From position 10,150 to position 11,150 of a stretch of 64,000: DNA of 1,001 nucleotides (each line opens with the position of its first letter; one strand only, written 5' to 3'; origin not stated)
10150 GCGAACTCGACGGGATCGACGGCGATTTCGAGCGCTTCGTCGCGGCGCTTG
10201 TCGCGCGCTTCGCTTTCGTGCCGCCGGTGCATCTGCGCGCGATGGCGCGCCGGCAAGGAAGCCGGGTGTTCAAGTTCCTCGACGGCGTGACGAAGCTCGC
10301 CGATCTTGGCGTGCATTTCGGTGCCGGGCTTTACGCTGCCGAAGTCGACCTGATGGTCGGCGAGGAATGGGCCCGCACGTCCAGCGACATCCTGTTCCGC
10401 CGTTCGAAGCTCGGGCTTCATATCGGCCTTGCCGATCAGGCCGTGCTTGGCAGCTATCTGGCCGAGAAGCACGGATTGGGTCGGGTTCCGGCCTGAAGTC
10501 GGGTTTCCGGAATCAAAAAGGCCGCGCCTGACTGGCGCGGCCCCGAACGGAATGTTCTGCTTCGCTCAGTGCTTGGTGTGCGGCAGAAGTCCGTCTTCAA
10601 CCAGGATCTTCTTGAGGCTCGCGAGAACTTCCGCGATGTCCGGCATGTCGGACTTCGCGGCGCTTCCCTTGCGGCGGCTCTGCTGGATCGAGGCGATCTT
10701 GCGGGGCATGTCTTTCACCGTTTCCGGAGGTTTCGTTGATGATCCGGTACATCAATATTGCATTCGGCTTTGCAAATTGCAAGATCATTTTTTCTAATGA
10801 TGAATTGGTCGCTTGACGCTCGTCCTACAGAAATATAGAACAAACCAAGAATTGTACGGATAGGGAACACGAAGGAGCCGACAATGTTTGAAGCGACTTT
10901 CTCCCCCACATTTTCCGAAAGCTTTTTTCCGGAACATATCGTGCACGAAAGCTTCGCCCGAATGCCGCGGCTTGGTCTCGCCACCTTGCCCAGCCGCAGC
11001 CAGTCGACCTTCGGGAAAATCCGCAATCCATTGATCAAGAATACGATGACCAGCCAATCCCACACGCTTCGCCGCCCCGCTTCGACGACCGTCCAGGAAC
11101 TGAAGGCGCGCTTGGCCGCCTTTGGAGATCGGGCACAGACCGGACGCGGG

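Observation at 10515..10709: Unannotated 47-aa protein mimicking the PopZ client-binding helix, divergent from the SOS cassette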

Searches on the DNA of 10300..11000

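Call 68: search_rna_families(source=window, start=10300, end=11000, threshold=evalue, max_evalue=1)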
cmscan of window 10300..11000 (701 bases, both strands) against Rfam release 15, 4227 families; matches with E-value up to 1: 1.
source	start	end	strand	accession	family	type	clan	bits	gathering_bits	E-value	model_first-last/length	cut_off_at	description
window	10628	10685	+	RF00223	IRES_Bip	Cis-reg; IRES;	-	10.3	40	0.83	1-263/263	no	bip internal ribosome entry site (IRES)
